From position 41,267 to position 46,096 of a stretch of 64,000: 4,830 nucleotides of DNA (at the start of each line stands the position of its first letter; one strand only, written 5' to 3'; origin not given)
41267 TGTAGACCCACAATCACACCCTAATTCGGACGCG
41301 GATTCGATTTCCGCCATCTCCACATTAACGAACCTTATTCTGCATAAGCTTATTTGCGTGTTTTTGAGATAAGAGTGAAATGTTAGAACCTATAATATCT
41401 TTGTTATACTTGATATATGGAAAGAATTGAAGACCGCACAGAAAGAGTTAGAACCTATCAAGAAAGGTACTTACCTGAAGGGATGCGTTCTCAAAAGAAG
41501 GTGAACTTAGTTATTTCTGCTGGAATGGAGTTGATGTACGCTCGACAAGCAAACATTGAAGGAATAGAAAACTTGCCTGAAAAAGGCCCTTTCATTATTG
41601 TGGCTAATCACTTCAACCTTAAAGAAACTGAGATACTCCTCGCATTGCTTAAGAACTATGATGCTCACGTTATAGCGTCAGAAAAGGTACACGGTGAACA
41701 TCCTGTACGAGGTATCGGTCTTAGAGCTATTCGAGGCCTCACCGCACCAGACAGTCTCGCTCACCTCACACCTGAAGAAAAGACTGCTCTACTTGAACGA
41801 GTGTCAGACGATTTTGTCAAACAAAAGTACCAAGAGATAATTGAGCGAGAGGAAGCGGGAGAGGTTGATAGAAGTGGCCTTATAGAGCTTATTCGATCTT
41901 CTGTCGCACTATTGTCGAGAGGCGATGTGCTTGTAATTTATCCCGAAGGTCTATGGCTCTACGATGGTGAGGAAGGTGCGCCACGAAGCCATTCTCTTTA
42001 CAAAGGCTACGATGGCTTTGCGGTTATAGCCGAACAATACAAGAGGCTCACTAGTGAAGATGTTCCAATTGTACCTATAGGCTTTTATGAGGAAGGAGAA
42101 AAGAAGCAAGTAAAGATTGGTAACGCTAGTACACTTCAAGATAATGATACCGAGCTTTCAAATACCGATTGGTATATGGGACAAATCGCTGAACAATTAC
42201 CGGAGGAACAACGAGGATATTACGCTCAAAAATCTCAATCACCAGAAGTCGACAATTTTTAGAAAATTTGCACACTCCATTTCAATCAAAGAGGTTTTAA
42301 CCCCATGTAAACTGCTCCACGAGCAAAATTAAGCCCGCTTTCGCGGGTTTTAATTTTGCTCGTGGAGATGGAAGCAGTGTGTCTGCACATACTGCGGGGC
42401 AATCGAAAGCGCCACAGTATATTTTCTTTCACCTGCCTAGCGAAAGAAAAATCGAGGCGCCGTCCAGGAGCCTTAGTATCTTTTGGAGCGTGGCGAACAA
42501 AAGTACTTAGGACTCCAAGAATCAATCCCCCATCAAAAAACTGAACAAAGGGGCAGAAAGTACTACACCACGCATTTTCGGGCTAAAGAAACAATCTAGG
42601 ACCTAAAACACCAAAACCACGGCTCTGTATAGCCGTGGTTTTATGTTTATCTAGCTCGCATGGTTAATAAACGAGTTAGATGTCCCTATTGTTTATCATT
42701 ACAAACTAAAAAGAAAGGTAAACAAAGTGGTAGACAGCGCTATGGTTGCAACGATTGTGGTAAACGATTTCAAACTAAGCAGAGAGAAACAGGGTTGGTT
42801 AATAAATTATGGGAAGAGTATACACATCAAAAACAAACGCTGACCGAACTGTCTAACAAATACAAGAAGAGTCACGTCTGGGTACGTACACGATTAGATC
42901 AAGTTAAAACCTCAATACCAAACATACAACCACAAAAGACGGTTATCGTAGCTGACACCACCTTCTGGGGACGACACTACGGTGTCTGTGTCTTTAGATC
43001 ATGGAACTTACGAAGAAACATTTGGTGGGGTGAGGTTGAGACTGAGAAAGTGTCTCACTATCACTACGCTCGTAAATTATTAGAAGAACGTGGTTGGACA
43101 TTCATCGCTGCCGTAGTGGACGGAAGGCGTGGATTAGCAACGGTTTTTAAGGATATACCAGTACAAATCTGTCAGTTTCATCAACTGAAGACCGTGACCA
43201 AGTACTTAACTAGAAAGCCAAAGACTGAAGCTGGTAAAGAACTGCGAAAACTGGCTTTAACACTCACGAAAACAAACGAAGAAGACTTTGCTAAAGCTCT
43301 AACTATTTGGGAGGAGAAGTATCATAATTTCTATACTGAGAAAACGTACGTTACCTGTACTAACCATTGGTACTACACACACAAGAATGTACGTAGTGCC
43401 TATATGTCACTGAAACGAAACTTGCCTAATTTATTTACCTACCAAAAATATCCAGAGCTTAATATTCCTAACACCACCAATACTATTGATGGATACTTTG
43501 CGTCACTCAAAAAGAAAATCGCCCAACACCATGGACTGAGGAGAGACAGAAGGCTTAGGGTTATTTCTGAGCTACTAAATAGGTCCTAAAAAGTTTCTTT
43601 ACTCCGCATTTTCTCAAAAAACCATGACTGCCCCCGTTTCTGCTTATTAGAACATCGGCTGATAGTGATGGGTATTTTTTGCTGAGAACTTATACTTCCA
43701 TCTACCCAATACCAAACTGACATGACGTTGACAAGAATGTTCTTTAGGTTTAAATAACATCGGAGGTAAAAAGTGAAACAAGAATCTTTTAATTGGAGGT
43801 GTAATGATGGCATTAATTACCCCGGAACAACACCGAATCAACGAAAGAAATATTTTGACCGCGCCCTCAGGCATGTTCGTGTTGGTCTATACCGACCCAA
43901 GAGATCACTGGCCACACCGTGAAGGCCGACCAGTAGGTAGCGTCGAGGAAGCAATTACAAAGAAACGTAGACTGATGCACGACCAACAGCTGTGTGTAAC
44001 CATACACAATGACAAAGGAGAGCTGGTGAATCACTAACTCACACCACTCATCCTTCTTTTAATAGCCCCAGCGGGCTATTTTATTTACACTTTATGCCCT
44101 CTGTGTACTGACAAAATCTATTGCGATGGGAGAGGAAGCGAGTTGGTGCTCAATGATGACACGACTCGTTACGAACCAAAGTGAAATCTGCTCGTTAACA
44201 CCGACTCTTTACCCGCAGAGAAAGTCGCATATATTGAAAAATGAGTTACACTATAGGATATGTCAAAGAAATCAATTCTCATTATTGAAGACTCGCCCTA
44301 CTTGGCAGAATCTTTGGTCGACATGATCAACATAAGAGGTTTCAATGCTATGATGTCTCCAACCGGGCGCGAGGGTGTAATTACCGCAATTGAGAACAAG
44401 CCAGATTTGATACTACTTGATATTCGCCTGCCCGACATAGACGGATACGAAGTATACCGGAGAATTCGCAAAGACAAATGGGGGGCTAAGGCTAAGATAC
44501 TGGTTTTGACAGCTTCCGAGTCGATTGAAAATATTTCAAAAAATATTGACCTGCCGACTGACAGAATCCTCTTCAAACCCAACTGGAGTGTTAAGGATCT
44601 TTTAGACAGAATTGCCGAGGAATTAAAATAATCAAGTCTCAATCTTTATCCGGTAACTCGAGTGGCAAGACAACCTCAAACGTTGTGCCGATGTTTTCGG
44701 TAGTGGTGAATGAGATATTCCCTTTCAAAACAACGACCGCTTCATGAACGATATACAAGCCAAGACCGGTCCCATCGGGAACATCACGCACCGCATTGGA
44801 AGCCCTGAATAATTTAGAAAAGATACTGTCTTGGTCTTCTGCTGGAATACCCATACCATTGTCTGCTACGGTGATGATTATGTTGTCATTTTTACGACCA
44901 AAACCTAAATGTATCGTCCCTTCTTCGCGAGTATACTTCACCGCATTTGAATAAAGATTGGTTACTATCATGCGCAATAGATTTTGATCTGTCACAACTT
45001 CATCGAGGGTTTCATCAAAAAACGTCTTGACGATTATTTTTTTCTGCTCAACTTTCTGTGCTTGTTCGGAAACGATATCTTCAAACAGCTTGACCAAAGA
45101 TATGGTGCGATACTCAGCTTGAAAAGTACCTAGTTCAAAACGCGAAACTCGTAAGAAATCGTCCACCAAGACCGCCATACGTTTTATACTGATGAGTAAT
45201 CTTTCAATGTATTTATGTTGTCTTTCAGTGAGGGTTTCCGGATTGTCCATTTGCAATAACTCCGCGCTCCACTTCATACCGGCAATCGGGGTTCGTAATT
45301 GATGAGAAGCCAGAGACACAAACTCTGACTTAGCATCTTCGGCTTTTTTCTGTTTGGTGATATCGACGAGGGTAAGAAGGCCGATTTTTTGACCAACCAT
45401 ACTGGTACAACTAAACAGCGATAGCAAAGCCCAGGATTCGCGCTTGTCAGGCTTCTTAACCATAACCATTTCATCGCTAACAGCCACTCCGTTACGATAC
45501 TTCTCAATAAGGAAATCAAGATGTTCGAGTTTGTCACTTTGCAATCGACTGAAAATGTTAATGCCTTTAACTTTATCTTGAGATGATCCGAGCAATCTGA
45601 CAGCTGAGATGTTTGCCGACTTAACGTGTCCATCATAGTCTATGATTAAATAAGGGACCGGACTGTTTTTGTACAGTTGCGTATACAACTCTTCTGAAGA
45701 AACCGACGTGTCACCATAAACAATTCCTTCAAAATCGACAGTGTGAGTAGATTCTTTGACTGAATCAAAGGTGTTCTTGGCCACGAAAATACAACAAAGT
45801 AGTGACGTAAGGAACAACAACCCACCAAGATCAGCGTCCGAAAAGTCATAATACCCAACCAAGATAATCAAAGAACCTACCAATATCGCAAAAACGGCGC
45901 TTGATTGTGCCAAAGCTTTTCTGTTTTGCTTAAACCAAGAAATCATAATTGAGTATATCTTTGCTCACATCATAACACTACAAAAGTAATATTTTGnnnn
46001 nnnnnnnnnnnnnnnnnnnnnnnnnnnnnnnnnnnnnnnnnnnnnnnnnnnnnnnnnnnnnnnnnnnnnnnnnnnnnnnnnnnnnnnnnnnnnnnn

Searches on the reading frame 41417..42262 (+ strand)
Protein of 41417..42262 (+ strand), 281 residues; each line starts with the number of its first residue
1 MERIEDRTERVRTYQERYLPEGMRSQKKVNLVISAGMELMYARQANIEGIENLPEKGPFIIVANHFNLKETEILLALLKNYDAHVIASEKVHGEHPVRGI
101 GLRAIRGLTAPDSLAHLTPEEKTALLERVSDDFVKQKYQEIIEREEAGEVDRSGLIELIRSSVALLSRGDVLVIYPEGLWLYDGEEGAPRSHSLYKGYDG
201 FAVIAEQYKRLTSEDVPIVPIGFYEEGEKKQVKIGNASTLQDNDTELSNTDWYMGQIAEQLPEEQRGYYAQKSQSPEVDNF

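Call 75: search_protein_families(library=pfam, proteins=[window:41417-42262:+], max_evalue=0.0001)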
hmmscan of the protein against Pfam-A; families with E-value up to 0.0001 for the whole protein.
window:41417-42262:+ (281 aa): 1 family
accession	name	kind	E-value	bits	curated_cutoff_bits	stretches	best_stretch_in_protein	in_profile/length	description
PF01553.26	Acyltransferase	-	1.1e-08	35.4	23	1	46-223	3-131/132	Acyltransferase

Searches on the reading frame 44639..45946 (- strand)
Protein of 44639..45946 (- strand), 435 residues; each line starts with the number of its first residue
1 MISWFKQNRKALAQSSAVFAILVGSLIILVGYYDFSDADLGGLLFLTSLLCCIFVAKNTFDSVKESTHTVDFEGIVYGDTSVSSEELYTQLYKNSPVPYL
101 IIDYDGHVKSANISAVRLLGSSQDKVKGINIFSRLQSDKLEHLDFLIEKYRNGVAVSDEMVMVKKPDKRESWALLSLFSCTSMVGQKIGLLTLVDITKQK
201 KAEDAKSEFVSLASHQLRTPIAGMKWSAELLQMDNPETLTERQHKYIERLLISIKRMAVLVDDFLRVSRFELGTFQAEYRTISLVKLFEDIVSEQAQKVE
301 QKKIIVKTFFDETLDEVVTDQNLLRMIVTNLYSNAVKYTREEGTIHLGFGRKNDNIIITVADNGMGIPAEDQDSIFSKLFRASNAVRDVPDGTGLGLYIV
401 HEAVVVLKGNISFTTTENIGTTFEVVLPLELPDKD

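Call 75: search_protein_families(library=pfam, proteins=[window:44639-45946:-], max_evalue=0.0001)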
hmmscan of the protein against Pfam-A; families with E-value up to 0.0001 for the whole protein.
window:44639-45946:- (435 aa): 4 families
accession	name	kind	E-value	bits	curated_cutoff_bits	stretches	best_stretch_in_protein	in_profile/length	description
PF02518.31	HATPase_c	-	1.3e-23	84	26.4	1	320-430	2-110/111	Histidine kinase-, DNA gyrase B-, and HSP90-like ATPase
PF00512.31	HisKA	-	1e-15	58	26.9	1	205-272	1-65/66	His Kinase A (phospho-acceptor) domain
PF00989.32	PAS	-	2.8e-05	24.5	22.6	1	88-189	3-105/113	PAS fold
PF13426.13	PAS_9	-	4.3e-05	24.2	27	1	96-198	1-103/103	PAS domain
